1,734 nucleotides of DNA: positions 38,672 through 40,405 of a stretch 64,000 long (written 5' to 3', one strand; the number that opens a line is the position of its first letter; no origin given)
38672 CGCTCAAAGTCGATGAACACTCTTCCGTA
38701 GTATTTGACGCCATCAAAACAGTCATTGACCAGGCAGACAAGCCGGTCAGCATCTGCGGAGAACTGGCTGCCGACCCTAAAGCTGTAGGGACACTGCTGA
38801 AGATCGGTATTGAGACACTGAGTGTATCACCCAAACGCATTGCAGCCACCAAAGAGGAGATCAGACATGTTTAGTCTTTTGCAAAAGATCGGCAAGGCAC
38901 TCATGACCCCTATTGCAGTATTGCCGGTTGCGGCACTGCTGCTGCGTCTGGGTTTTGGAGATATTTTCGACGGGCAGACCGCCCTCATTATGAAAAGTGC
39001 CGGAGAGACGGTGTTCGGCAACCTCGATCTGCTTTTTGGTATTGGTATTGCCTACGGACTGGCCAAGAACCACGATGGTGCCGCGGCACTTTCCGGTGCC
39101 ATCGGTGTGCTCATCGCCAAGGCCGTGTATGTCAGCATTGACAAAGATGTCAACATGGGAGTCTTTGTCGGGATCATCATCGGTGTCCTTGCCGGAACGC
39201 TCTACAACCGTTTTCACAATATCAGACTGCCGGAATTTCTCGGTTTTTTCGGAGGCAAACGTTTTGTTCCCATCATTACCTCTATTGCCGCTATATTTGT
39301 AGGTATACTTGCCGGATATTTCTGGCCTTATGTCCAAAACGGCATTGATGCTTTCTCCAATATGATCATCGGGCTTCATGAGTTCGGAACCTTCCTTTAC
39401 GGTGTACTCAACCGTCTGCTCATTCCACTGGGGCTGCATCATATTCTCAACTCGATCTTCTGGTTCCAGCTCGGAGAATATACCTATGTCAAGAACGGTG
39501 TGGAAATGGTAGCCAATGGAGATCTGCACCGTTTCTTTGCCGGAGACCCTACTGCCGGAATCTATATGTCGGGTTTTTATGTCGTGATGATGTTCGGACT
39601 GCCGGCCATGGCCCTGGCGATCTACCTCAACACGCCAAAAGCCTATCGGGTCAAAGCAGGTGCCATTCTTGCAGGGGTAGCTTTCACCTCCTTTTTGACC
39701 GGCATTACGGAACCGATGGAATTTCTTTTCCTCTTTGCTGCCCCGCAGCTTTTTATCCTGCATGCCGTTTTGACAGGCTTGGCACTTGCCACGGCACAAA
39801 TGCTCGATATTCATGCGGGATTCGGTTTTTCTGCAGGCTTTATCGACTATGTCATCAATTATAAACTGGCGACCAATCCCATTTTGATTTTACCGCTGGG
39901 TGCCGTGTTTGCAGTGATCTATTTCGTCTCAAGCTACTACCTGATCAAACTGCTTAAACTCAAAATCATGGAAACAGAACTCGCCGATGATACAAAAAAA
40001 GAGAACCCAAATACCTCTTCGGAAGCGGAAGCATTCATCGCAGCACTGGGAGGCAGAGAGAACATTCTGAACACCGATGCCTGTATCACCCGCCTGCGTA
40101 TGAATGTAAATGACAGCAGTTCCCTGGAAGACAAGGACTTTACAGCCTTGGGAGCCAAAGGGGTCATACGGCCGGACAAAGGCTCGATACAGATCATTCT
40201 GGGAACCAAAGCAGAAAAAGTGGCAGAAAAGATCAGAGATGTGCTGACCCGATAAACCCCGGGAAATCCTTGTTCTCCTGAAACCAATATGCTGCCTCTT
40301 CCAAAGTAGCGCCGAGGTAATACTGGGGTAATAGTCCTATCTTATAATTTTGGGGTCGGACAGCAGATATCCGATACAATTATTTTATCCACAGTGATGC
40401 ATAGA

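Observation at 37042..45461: Apparently complete N-acetylglucosamine PTS in a Campylobacterota genome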

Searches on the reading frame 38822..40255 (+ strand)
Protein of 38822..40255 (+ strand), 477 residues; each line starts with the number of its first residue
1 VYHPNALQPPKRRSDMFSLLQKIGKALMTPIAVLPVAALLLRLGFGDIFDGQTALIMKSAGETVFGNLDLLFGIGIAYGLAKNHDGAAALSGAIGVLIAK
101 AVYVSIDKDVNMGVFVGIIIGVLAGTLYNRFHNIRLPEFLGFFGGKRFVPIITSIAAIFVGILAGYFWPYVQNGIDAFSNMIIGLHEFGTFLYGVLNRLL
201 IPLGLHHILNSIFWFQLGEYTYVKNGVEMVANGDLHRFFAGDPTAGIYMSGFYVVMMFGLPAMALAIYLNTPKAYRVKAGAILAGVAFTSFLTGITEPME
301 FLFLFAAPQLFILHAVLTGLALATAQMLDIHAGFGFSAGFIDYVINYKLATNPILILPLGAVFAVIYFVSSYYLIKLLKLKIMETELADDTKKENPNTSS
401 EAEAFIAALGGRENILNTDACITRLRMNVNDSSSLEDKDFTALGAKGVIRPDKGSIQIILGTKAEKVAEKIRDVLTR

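Call 3: search_protein_families(library=pfam, proteins=[window:38822-40255:+])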
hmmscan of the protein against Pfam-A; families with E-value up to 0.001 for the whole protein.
window:38822-40255:+ (477 aa): 2 families
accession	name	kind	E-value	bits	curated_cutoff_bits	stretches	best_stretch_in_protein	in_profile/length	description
PF02378.23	PTS_EIIC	-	4.1e-71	240.1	30.7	1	24-319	1-319/319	Phosphotransferase system, EIIC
PF00367.25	PTS_EIIB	-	1e-11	44.5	27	1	404-433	2-31/34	phosphotransferase system, EIIB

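Call 4: search_protein_families(library=ncbifam, proteins=[window:38822-40255:+])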
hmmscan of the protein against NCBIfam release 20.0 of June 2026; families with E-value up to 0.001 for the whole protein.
window:38822-40255:+ (477 aa): 17 families
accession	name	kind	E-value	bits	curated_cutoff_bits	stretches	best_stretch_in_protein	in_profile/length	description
TIGR01998.1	PTS-II-BC-nag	equivalog_domain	9.8e-157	522.5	553.2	1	17-472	2-475/475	N-acetylglucosamine-specific PTS transporter subunit IIBC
NF007608.0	PRK10255.1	equivalog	2.3e-140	469.1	1010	1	17-477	4-468/648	PTS N-acetyl glucosamine transporter subunit IIABC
TIGR02002.1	PTS-II-BC-glcB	equivalog_domain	2.2e-130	435.7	591.8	1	15-476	3-501/502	glucose-specific PTS transporter subunit IIBC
NF008301.0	PRK11089.1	equivalog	8.3e-117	390.7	647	1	15-473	4-472/477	PTS glucose transporter subunit IIBC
TIGR02004.1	PTS-IIBC-malX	hypoth_equivalog_domain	1.7e-74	251.3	632.2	1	109-474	134-516/517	maltose/glucose-specific PTS transporter subunit IIBC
NF007509.0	PRK10110.1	subfamily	3.8e-73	246.7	665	2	109-475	143-525/530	PTS maltose transporter subunit IICB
TIGR00852.1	pts-Glc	subfamily_domain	6.1e-60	203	291.1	1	61-330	1-290/290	maltose/glucose-specific PTS transporter subunit IIC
TIGR02003.1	PTS-II-BC-unk1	hypoth_equivalog_domain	1.1e-59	202.5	649.85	3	260-475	316-545/547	PTS transporter subunit IIBC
TIGR02005.1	PTS-IIBC-alpha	subfamily_domain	5.8e-55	186.5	607.3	1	110-473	135-522/524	alpha-glucoside-specific PTS transporter subunit IIBC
TIGR00826.1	EIIB_glc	domain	7.4e-13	48.7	45.75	1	379-461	4-88/88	glucose PTS transporter subunit EIIB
NF007255.0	PRK09702.1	equivalog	7.2e-10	38.7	321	1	397-472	68-143/161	PTS sugar transporter subunit IIB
TIGR01996.1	PTS-II-BC-sucr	equivalog_domain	1.9e-09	36.7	559.3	1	400-463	4-67/461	sucrose-specific PTS transporter subunit IIBC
TIGR01995.1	PTS-II-ABC-beta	subfamily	5.2e-09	35.1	614.7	1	402-475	5-78/618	beta-glucoside-specific PTS transporter subunit IIABC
NF007152.0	PRK09586.1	equivalog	5.1e-08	32.5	516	1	403-475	11-84/477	PTS N-acetylmuramic acid transporter subunit IIBC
TIGR01992.1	PTS-IIBC-Tre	equivalog_domain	6.5e-07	28.6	591.95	1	401-473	3-75/463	PTS system trehalose-specific EIIBC component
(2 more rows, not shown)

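Call 6: find_encoding_contigs(protein=window:38867-40255:+, flank=10000, max_places=6)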
Protein window:38867-40255:+ (462 aa): 5 contigs read that carry it; 4 places shown.
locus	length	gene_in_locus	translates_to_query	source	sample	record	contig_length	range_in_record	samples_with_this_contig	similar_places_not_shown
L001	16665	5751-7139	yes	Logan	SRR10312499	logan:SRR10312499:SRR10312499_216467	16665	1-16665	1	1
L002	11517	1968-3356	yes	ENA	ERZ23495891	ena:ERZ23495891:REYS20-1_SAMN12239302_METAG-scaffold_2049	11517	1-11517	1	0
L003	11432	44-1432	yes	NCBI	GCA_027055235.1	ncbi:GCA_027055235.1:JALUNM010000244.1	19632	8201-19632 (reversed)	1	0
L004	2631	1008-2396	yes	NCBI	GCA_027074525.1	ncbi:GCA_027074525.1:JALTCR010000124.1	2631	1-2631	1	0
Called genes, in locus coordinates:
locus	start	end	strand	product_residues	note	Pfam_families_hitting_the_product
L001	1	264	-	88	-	?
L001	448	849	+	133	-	PF00581:Rhodanese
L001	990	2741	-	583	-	PF22977:WHD (weak), PF00004:AAA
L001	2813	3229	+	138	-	PF07603:Lcl_C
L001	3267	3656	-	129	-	PF00072:Response_reg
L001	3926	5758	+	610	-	PF00381:PTS-HPr, PF00391:PEP-utilizers, PF02896:PEP-utilizers_C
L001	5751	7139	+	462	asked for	PF02378:PTS_EIIC, PF00367:PTS_EIIB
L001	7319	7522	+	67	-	-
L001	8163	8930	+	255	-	-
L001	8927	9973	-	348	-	PF00512:HisKA (weak), PF02518:HATPase_c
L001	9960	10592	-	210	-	PF00072:Response_reg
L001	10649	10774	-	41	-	-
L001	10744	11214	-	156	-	PF00358:PTS_EIIA_1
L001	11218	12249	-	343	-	PF07969:Amidohydro_3 (weak), PF01979:Amidohydro_1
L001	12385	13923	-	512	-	PF00501:AMP-binding, PF13193:AMP-binding_C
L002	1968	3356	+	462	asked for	PF02378:PTS_EIIC, PF00367:PTS_EIIB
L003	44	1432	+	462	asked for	PF02378:PTS_EIIC, PF00367:PTS_EIIB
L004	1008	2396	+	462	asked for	PF02378:PTS_EIIC, PF00367:PTS_EIIB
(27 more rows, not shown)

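Call 8: find_related_loci(query=window:38867-40255:+, collection=genome_contigs, flank=10000)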
Query window:38867-40255:+ (462 aa) in genome_contigs; peptide patterns used: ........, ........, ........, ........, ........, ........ (x = any residue, [..] = any of these).
475 stretches matched a pattern; 122 encode a relative of the query (tblastn E <= 1e-3); the best 80 are kept; 80 distinct loci.
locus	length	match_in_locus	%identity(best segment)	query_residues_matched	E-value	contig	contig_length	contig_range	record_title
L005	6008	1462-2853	85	1-462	0e+0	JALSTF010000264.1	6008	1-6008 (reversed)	MAG: Sulfurovum sp. isolate 356-308_metabat2_scaf2bin.089 356-308_scaffold_9895_c1, whole genome shotgun sequence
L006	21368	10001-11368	83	1-460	0e+0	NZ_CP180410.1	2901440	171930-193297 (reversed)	Sulfurovum sp. CS9 chromosome, complete genome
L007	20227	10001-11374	83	1-462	0e+0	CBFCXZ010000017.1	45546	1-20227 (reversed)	MAG TPA_asm: uncultured bacterium isolate SRR26215683_binner12_Refined_56 genome assembly, contig: ERZ25073488.160, whol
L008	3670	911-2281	83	1-461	0e+0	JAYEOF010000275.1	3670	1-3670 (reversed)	MAG: Campylobacterota bacterium isolate MAG036 MAG036_275, whole genome shotgun sequence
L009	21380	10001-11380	82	1-462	0e+0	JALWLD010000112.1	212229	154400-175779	MAG: Sulfurovum sp. isolate M17_metabat2_scaf2bin.038 M17_NODE_7_length_212229_cov_19.415767, whole genome shotgun seque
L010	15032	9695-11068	86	1-460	0e+0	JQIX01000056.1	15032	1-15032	MAG: Epsilonproteobacteria bacterium (ex Lamellibrachia satsuma) isolate 1368-E Scaffold93, whole genome shotgun sequenc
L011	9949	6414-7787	83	1-460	0e+0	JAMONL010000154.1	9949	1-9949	MAG: Sulfurovum sp. isolate 4281-140_metabat2_scaf2bin.043 4281-140_scaffold_3250_c1, whole genome shotgun sequence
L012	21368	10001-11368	81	1-460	0e+0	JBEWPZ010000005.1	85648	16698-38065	MAG: Candidatus Sulfurovum kebritense isolate Kbt_02 NODE_74_length_85648_cov_48.384366, whole genome shotgun sequence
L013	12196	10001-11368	81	1-460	0e+0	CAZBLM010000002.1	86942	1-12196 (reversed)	MAG TPA_asm: uncultured Sulfurovum sp. isolate SRP200020_co3_354 genome assembly, contig: NODE_302_length_86942_cov_6.22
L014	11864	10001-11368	80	1-460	0e+0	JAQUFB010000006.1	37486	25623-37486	MAG: Sulfurovum sp. isolate STCSWMC_191 NODE_2244_length_37486_cov_28.830938_ST_CSWMC, whole genome shotgun sequence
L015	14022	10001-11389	79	1-462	0e+0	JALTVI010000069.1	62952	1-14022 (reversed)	MAG: Sulfurovum sp. isolate S141_maxbin2_scaf2bin.093 S141_NODE_227_length_62952_cov_23.595336, whole genome shotgun seq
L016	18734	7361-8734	83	1-460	0e+0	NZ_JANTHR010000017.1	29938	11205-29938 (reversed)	MAG: Sulfurovum sp. isolate bin30019 c_000000000141, whole genome shotgun sequence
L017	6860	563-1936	83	1-460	0e+0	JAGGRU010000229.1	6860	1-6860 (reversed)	MAG: Sulfurovum sp. isolate AUK004 PB_MANV_004_c_000000001000, whole genome shotgun sequence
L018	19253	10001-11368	81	1-460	0e+0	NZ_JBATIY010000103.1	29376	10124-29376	MAG: Sulfurovum sp. isolate MFD10247_ilm_asm_bin6 k127_94551, whole genome shotgun sequence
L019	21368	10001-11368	81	1-460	0e+0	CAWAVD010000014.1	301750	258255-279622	MAG: Sulfurovaceae bacterium isolate MFD03804.bin.3.239 genome assembly, contig: contig_34001, whole genome shotgun sequ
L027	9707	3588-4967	81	1-460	0e+0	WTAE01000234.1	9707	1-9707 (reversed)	MAG: Sulfurovum sp. isolate GLR145 c_000000107574, whole genome shotgun sequence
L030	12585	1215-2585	81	1-460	0e+0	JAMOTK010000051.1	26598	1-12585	MAG: Sulfurovum sp. isolate 4571-419_metabat1_scaf2bin.060 4571-419_scaffold_440_c1, whole genome shotgun sequence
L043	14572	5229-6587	81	1-457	0e+0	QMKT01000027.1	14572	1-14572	MAG: Epsilonproteobacteria bacterium isolate B14_G4 B14_Guay4_scaffold_03219, whole genome shotgun sequence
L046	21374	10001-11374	79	1-462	0e+0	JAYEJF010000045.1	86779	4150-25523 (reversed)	MAG: Campylobacterota bacterium isolate MAG171 MAG171_45, whole genome shotgun sequence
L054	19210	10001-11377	77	1-460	0e+0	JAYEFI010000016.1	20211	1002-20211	MAG: Campylobacterota bacterium isolate MAG277 MAG277_16, whole genome shotgun sequence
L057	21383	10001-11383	74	1-462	0e+0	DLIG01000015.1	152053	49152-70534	MAG TPA_asm: Sulfurovum sp. UBA7648 UBA7648_contig_1813, whole genome shotgun sequence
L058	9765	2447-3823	81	1-460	0e+0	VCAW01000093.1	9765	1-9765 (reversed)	MAG: Epsilonproteobacteria bacterium isolate symbiont_bin1 luo_tube_205, whole genome shotgun sequence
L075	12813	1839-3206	73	1-460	0e+0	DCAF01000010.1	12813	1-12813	MAG TPA_asm: Sulfurovum sp. UBA1140 UBA1140_contig_13818, whole genome shotgun sequence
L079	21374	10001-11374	72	1-462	0e+0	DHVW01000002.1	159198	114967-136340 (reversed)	MAG TPA_asm: Sulfurovum sp. UBA5198 UBA5198_contig_3774, whole genome shotgun sequence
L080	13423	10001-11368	70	1-460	0e+0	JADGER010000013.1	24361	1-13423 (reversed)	MAG: Sulfurovaceae bacterium isolate BB41 NODE_1923_length_24361_cov_12.133954, whole genome shotgun sequence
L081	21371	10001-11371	78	1-458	0e+0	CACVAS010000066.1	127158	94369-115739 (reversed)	MAG: uncultured Sulfurovum sp. isolate HLG_WM_MAG_01 genome assembly, contig: NODE_20_length_127158_cov_47.104101, whole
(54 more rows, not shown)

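Call 13: find_homologous_proteins(query=window:38867-40255:+, max_evalue=1e-30)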
Query window:38867-40255:+ (462 aa): 8000 proteins with E <= 1e-30 among 8000 candidates; the best 120 are listed.
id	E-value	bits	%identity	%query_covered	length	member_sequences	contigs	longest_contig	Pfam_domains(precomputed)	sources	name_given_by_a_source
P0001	1.2e-296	1002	100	100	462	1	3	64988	PF02378.24,PF00367.26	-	-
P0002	2.1e-295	998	100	100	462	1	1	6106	PF02378.24,PF00367.26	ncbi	-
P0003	8.0e-295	996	99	100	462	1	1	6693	PF02378.24,PF00367.26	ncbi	-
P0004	1.4e-294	995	99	100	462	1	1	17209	PF02378.24,PF00367.26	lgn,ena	-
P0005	1.9e-294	994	99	100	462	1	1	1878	PF02378.24,PF00367.26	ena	-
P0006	2.8e-290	981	98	100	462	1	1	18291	PF02378.24,PF00367.26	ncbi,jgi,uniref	ncbi:PTS system, N-acetylglucosamine-specific IIA component / PTS system, N-acetylglucosamine-specif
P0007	7.7e-263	890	89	100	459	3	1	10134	PF02378.24,PF00367.26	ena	-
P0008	5.1e-262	888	87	100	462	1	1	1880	PF02378.24,PF00367.26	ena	-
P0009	5.2e-262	888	87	100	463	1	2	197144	PF02378.24,PF00367.26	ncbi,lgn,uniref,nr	ncbi:PTS transporter subunit EIIC [Sulfurovum riftiae]|uniref:PTS sugar transporter n=1 Tax=Sulfurov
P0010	2.7e-260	882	88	100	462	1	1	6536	PF02378.24,PF00367.26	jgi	-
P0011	1.5e-259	879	87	100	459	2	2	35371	PF02378.24,PF00367.26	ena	-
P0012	1.8e-259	879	87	100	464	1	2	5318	PF02378.24,PF00367.26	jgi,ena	-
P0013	1.9e-259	879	87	100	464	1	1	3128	PF02378.24,PF00367.26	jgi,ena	jgi:PTS system N-acetylglucosamine-specific IIC component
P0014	1.7e-256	869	86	99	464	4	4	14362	PF02378.24,PF00367.26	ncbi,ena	-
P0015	8.7e-256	867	85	100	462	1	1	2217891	PF02378.24,PF00367.26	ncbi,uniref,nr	ncbi:PTS sugar transporter [Sulfurovum lithotrophicum]|uniref:PTS sugar transporter n=1 Tax=Sulfurov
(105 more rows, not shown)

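Call 22: search_solved_structures(query=window:38867-40255:+, show_alignments=2, max_evalue=0.00001)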
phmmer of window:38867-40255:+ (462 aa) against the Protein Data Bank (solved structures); distinct sequences matched with E-value up to 0.00001: 10.
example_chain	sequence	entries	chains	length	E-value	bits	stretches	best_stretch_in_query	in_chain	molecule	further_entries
9hnp_B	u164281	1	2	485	2.1e-100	340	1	2-455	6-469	PTS system glucose-specific EIICB component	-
8qsr_A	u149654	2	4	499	2.3e-100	339.8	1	2-455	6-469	PTS system glucose-specific EIICB component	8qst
9srx_K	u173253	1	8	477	2.4e-100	339.8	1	2-455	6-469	PTS system glucose-specific EIICB component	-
9lgt_A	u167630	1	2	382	4.3e-73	250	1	2-367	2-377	PTS system glucose-specific EIICB component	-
5iws_A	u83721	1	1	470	3.2e-43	151.5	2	71-207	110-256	Protein-N(Pi)-phosphohistidine-sugar phosphotransferase (Enzyme II of the phosphotransfera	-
6bvg_A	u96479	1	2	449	1.5e-42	149.3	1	71-362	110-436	Protein-N(Pi)-phosphohistidine-sugar phosphotransferase (Enzyme II of the phosphotransfera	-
1o2f_B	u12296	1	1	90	1e-13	54.3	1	381-455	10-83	PTS system, glucose-specific IIBC component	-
1iba_A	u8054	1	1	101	1.9e-13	53.4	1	381-455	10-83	GLUCOSE PERMEASE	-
3bp3_A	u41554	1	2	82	2.6e-13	53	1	383-456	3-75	Glucose-specific phosphotransferase enzyme IIB component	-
3bp8_C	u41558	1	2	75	2.2e-12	49.9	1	387-455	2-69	PTS system glucose-specific EIICB component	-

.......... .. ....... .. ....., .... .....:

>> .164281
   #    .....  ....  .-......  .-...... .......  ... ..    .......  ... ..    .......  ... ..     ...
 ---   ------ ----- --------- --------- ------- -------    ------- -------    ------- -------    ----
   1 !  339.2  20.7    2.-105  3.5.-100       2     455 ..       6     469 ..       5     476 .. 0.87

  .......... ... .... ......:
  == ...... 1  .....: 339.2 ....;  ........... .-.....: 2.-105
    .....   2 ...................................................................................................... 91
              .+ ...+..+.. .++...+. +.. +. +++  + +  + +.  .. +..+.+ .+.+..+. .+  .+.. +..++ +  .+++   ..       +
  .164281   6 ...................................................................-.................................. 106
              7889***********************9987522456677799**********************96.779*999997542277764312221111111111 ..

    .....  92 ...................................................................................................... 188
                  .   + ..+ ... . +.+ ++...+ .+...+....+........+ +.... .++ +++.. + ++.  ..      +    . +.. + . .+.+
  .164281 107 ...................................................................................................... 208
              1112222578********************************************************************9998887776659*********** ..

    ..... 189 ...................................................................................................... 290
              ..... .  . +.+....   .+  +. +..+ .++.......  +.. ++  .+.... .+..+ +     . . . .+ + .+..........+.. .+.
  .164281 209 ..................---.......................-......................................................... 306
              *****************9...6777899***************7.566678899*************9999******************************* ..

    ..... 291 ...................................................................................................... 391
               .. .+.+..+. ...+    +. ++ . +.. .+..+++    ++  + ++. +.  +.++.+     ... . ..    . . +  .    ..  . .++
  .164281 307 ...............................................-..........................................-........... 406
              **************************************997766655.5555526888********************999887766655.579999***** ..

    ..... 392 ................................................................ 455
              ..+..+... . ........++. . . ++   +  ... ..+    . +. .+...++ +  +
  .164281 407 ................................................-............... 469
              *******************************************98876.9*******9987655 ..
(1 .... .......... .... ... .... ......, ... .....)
